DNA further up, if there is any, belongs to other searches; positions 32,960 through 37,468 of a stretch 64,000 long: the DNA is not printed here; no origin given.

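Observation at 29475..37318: Giant VirB10 (1402 aa) and an upstream 1211-aa partner are built from dozens of copies of an unrecognised ~17-residue repeat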

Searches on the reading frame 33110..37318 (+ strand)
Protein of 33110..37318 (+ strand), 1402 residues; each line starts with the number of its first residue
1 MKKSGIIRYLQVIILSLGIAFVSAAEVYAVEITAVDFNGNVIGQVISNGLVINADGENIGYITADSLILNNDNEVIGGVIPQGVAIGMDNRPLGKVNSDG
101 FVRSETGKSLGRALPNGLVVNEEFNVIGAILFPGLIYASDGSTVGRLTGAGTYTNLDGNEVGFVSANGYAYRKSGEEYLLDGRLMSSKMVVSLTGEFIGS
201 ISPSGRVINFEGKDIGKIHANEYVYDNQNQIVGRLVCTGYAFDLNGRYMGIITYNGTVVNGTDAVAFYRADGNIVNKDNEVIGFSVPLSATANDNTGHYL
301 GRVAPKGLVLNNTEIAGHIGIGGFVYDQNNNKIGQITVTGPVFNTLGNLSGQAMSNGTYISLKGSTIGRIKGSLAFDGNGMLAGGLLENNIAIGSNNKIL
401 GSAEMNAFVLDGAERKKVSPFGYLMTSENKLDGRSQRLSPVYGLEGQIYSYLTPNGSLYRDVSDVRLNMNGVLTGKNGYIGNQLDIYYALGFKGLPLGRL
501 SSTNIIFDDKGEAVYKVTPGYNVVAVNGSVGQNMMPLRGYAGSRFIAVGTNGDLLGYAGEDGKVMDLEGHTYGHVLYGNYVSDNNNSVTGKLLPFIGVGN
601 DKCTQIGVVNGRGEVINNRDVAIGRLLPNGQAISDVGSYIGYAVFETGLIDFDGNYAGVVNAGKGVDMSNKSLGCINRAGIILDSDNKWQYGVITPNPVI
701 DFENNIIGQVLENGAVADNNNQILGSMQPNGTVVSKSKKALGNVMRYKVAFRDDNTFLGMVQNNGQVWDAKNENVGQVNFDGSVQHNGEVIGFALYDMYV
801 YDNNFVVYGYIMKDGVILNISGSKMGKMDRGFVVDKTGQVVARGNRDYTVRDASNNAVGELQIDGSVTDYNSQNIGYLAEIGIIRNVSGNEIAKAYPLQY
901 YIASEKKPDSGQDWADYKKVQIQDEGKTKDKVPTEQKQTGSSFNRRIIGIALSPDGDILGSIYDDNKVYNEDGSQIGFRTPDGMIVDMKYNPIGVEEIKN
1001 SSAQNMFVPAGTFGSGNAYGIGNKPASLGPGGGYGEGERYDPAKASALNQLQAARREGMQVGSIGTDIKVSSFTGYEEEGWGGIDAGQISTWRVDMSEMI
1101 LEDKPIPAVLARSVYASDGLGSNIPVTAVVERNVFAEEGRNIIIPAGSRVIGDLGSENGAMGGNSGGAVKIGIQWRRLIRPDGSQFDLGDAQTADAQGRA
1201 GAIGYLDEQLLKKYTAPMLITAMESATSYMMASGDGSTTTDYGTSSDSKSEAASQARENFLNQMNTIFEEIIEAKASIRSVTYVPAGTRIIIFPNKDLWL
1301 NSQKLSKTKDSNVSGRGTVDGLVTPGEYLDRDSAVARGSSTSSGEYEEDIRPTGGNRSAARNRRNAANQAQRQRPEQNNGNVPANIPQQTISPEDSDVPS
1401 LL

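Call 5: search_protein_families(library=pfam, proteins=[window:33110-37318:+], max_evalue=0.01)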
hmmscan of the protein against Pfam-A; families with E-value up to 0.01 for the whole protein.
window:33110-37318:+ (1402 aa): 3 families
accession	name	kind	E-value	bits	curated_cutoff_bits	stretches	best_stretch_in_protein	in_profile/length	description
PF21785.3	Bflower_2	-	9.7e-52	174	38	5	803-896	7-97/112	5-fold beta-flower protein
PF03743.19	TrbI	-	4.5e-31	108.6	35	1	1100-1300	2-188/188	Bacterial conjugation TrbI-like protein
PF21784.3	Bflower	-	6.2e-09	36.7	25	1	786-842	6-61/116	4-fold beta flower protein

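Call 11: find_homologous_proteins(query=window:33110-37318:+, max_evalue=0.00001)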
Query window:33110-37318:+ (1402 aa): 913 proteins with E <= 0.00001 among 8000 candidates; the best 120 are listed.
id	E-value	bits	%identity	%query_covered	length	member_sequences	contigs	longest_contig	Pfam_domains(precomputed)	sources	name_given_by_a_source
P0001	0.0e+0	3084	99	100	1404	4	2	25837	PF21784.4,PF21785.4,PF03743.20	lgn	-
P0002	0.0e+0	2255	71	100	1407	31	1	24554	PF21784.4,PF21785.4,PF03743.20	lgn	-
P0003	0.0e+0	2174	69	100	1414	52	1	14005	PF21784.4,PF21785.4,PF03743.20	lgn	-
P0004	0.0e+0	2142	69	100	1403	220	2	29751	PF21784.4,PF21785.4,PF03743.20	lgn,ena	-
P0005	0.0e+0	2114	68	100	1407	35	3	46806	PF21784.4,PF12396.15,PF21785.4,PF03743.20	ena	-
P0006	0.0e+0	2105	68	100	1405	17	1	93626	PF21784.4,PF12396.15,PF21785.4,PF03743.20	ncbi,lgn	-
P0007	0.0e+0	2101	67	100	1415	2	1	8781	PF21784.4,PF21785.4,PF03743.20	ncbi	-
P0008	0.0e+0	2087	67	100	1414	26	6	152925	PF21784.4,PF21785.4,PF03743.20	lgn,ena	-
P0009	0.0e+0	2078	67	99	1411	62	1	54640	PF19672.5,PF21784.4,PF21785.4,PF03743.20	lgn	-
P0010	0.0e+0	2064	67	100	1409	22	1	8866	PF21784.4,PF21785.4,PF03743.20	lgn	-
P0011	0.0e+0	2016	65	100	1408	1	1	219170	PF21784.4,PF12396.15,PF21785.4,PF03743.20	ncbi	-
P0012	0.0e+0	1988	64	100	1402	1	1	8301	PF21784.4,PF21785.4,PF03743.20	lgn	-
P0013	0.0e+0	1820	60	99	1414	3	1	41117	PF21784.4,PF21785.4,PF03743.20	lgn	-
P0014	0.0e+0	1816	59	100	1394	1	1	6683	PF21784.4,PF21785.4,PF03743.20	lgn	-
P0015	0.0e+0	1800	59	99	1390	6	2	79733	PF21784.4,PF12396.15,PF21785.4,PF03743.20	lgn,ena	-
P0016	0.0e+0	1765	58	99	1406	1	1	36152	PF21784.4,PF12396.15,PF21785.4,PF03743.20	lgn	-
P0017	0.0e+0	1760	59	100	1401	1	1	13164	PF21784.4,PF21785.4,PF03743.20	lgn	-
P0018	0.0e+0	1750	58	100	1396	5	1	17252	PF21784.4,PF21785.4,PF03743.20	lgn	-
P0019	0.0e+0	1746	58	100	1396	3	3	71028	PF21784.4,PF21785.4,PF03743.20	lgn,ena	-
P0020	0.0e+0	1719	57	100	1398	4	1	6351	PF21784.4,PF21785.4,PF03743.20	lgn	-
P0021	0.0e+0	1717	56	100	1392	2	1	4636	PF21784.4,PF12396.15,PF21785.4,PF03743.20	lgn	-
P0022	0.0e+0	1713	56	100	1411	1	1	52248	PF21784.4,PF21785.4,PF03743.20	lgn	-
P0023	0.0e+0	1706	56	100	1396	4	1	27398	PF21784.4,PF21785.4,PF03743.20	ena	-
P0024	0.0e+0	1703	55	99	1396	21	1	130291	PF21784.4,PF21785.4,PF03743.20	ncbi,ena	-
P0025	0.0e+0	1699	56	99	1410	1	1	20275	PF21784.4,PF21785.4,PF03743.20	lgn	-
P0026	0.0e+0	1697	56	100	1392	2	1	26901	PF21784.4,PF03743.20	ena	-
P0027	0.0e+0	1696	58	96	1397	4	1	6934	PF21784.4,PF21785.4,PF03743.20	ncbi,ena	-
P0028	0.0e+0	1695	57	99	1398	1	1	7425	PF21784.4,PF21785.4,PF03743.20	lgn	-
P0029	0.0e+0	1694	56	99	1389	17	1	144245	PF21784.4,PF21785.4,PF03743.20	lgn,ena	-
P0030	0.0e+0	1694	55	100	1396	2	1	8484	PF21784.4,PF21785.4,PF03743.20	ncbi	-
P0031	0.0e+0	1692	55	100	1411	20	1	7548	PF21784.4,PF12396.15,PF21785.4,PF03743.20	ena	-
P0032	0.0e+0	1689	57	97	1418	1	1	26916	PF21784.4,PF21785.4,PF03743.20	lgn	-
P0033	0.0e+0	1686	55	100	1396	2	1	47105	PF21784.4,PF21785.4,PF03743.20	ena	-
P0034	0.0e+0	1683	57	98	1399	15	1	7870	PF21784.4,PF12396.15,PF21785.4,PF03743.20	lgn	-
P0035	0.0e+0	1679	55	100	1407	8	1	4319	PF21784.4,PF21785.4,PF03743.20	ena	-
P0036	0.0e+0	1670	55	100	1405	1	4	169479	PF21784.4,PF12396.15,PF21785.4,PF03743.20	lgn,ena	-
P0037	0.0e+0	1669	55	100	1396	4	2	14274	PF21784.4,PF03743.20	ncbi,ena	-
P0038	0.0e+0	1667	55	100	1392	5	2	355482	PF21784.4,PF21785.4,PF03743.20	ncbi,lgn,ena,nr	ncbi:MAG: TrbI/VirB10 family protein [Alphaproteobacteria bacterium]|nr:TrbI/VirB10 family protein [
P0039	0.0e+0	1666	55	99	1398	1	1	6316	PF21784.4,PF03743.20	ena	-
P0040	0.0e+0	1666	56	99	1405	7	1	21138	PF21784.4,PF12396.15,PF21785.4,PF03743.20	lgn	-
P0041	0.0e+0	1662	55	100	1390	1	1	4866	PF21784.4,PF12396.15,PF21785.4,PF03743.20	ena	-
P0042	0.0e+0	1660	56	98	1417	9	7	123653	PF21784.4,PF21785.4,PF03743.20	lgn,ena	-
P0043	0.0e+0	1660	54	99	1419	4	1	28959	PF21784.4,PF12396.15,PF21785.4,PF03743.20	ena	-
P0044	0.0e+0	1657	55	99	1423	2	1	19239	PF21784.4,PF21785.4,PF03743.20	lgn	-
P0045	0.0e+0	1656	55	100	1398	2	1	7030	PF21784.4,PF21785.4,PF03743.20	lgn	-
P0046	0.0e+0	1655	55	99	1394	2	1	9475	PF21784.4,PF21785.4,PF03743.20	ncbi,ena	-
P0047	0.0e+0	1653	55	100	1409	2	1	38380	PF21784.4,PF12396.15,PF21785.4,PF03743.20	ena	-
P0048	0.0e+0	1651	54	100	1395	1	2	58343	PF21784.4,PF03743.20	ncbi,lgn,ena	-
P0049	0.0e+0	1650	55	100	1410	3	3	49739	PF21784.4,PF12396.15,PF21785.4,PF03743.20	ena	-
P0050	0.0e+0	1648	54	100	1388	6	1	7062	PF21784.4,PF12396.15,PF21785.4,PF03743.20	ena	-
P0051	0.0e+0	1648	56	100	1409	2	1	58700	PF21784.4,PF21785.4,PF03743.20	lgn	-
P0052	0.0e+0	1648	55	99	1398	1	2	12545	PF21784.4,PF12396.15,PF03743.20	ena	-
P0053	0.0e+0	1645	54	99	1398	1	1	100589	PF21784.4,PF21785.4,PF03743.20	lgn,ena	-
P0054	0.0e+0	1642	55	100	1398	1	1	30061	PF21784.4,PF21785.4,PF03743.20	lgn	-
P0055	0.0e+0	1640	54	100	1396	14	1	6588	PF21784.4,PF03743.20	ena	-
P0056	0.0e+0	1639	54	98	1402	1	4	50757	PF21784.4,PF03743.20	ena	-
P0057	0.0e+0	1638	55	98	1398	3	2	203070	PF21784.4,PF21785.4,PF03743.20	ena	-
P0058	0.0e+0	1637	55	98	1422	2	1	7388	PF21784.4,PF21785.4,PF03743.20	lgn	-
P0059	0.0e+0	1637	56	95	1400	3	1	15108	PF21784.4,PF21785.4,PF03743.20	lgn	-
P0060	0.0e+0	1637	54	100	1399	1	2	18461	PF21784.4,PF03743.20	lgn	-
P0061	0.0e+0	1636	55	99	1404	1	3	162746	PF21784.4,PF21785.4,PF03743.20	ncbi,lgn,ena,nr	ncbi:MAG: TrbI/VirB10 family protein [Alphaproteobacteria bacterium]|nr:TrbI/VirB10 family protein [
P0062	0.0e+0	1631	55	99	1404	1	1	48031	PF21784.4,PF21785.4,PF03743.20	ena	-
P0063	0.0e+0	1628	55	99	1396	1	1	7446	PF21784.4,PF12396.15,PF21785.4,PF03743.20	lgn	-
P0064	0.0e+0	1628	54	99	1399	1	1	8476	PF21784.4,PF21785.4,PF03743.20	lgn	-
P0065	0.0e+0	1623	57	92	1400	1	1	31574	PF21784.4,PF21785.4,PF03743.20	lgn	-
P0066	0.0e+0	1622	55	98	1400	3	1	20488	PF21784.4,PF21785.4,PF03743.20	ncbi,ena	-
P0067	0.0e+0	1621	54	99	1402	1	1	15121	PF21784.4,PF03743.20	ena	-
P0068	0.0e+0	1619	54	100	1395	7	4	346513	PF21784.4,PF21785.4,PF03743.20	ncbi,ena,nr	ncbi:MAG: TrbI/VirB10 family protein [Alphaproteobacteria bacterium]|nr:TrbI/VirB10 family protein [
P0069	0.0e+0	1615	55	98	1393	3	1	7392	PF21784.4,PF21785.4,PF03743.20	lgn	-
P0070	0.0e+0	1607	54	99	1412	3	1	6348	PF21784.4,PF12396.15,PF21785.4,PF03743.20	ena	-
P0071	0.0e+0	1599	55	98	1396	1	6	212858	PF21784.4,PF21785.4,PF03743.20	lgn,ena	-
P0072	0.0e+0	1597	53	100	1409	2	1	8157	PF21784.4,PF12396.15,PF21785.4,PF03743.20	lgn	-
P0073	0.0e+0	1580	53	100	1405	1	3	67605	PF21784.4,PF21785.4,PF03743.20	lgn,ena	-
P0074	0.0e+0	1576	55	94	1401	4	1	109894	PF21784.4,PF12396.15,PF21785.4,PF03743.20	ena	-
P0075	0.0e+0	1573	55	91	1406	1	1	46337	PF21784.4,PF21785.4,PF03743.20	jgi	-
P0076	0.0e+0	1573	53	100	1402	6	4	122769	PF21784.4,PF21785.4,PF03743.20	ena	-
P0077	0.0e+0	1571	52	100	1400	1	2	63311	PF21784.4,PF12396.15,PF21785.4,PF03743.20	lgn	-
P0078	0.0e+0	1571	53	100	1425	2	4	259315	PF21784.4,PF12396.15,PF21785.4,PF03743.20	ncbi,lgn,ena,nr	ncbi:MAG: TrbI/VirB10 family protein [Alphaproteobacteria bacterium]|nr:TrbI/VirB10 family protein [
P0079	0.0e+0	1569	53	98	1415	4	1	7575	PF21784.4,PF12396.15,PF21785.4,PF03743.20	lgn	-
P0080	0.0e+0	1563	54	95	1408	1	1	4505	PF21784.4,PF21785.4,PF03743.20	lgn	-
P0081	0.0e+0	1559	54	94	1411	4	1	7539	PF21784.4,PF21785.4,PF03743.20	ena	-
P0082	0.0e+0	1545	53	98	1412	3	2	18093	PF21784.4,PF12396.15,PF21785.4,PF03743.20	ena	-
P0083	0.0e+0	1509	52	100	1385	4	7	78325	PF21784.4,PF21785.4,PF03743.20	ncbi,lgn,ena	-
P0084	0.0e+0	1477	53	91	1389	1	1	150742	PF21784.4,PF12396.15,PF21785.4,PF03743.20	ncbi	-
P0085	0.0e+0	1466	50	100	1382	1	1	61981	PF21784.4,PF21785.4,PF03743.20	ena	-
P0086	0.0e+0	1446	52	93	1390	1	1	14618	PF21784.4,PF12396.15,PF21785.4,PF03743.20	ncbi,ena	-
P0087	0.0e+0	1443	52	93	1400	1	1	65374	PF21784.4,PF21785.4,PF03743.20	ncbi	-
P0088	0.0e+0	1439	50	99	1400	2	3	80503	PF21784.4,PF21785.4,PF03743.20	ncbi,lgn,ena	-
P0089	0.0e+0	1433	50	96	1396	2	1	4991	PF21784.4,PF21785.4,PF03743.20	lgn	-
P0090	0.0e+0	1424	50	99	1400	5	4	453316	PF21784.4,PF21785.4,PF03743.20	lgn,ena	-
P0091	0.0e+0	1236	46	93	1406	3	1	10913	PF21784.4,PF12396.15,PF21785.4,PF03743.20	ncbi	-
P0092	0.0e+0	1231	45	97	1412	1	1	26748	PF21784.4,PF12396.15,PF21785.4,PF03743.20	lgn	-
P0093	0.0e+0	1218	44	99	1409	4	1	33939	PF21784.4,PF12396.15,PF03743.20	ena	-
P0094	0.0e+0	1209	43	98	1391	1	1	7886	PF21784.4,PF21785.4,PF03743.20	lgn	-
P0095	0.0e+0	1207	45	92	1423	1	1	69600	PF21784.4,PF12396.15,PF21785.4,PF03743.20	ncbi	-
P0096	0.0e+0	1202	46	94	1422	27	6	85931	PF21784.4,PF21785.4,PF03743.20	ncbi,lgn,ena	-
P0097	0.0e+0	1195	41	71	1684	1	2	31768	PF21784.4,PF05593.20,PF12396.15,PF21785.4,PF03743.20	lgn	-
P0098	0.0e+0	1194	45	64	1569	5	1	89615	PF21784.4,PF12396.15,PF21785.4,PF03743.20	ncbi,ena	-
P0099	0.0e+0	1192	45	94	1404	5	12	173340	PF21784.4,PF21785.4,PF03743.20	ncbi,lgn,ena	-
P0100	0.0e+0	1192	41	91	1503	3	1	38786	PF21784.4,PF12396.15,PF21785.4,PF03743.20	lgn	-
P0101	0.0e+0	1188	43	99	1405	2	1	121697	PF21784.4,PF03743.20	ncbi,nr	ncbi:MAG: TrbI/VirB10 family protein [Alphaproteobacteria bacterium]|nr:TrbI/VirB10 family protein [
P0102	0.0e+0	1187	46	63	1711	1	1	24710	PF21784.4,PF12396.15,PF21785.4,PF03743.20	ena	-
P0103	0.0e+0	1185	43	70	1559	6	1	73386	PF21784.4,PF12396.15,PF21785.4,PF03743.20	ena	-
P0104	0.0e+0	1179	44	64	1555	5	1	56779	PF21784.4,PF12396.15,PF21785.4,PF03743.20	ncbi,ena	-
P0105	0.0e+0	1179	42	92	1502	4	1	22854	PF21784.4,PF12396.15,PF21785.4,PF03743.20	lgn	-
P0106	0.0e+0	1175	43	99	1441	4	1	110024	PF21784.4,PF12396.15,PF21785.4,PF03743.20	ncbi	-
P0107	0.0e+0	1170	45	63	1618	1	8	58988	PF21784.4,PF12396.15,PF21785.4,PF03743.20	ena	-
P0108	0.0e+0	1169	45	63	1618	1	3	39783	PF21784.4,PF12396.15,PF21785.4,PF03743.20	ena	-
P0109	0.0e+0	1169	46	63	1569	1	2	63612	PF21784.4,PF12396.15,PF21785.4,PF03743.20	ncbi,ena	-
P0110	0.0e+0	1169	46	63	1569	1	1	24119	PF21784.4,PF12396.15,PF21785.4,PF03743.20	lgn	-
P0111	0.0e+0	1169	46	63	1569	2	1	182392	PF21784.4,PF12396.15,PF21785.4,PF03743.20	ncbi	-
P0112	0.0e+0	1169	46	63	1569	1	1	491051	PF21784.4,PF12396.15,PF21785.4,PF03743.20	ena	-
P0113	0.0e+0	1169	46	63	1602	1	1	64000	PF21784.4,PF12396.15,PF21785.4,PF03743.20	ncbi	-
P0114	0.0e+0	1169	46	63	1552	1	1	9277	PF21784.4,PF12396.15,PF21785.4,PF03743.20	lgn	-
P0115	0.0e+0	1169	41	92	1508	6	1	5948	PF21784.4,PF12396.15,PF21785.4,PF03743.20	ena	-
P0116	0.0e+0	1169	46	63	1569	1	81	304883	PF21784.4,PF12396.15,PF21785.4,PF03743.20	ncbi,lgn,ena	-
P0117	0.0e+0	1169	46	63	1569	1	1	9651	PF21784.4,PF12396.15,PF21785.4,PF03743.20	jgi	-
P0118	0.0e+0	1169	46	63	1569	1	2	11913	PF21784.4,PF12396.15,PF21785.4,PF03743.20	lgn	-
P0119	0.0e+0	1169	45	63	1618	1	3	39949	PF21784.4,PF12396.15,PF21785.4,PF03743.20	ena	-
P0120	0.0e+0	1169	46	63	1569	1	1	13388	PF21784.4,PF12396.15,PF21785.4,PF03743.20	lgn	-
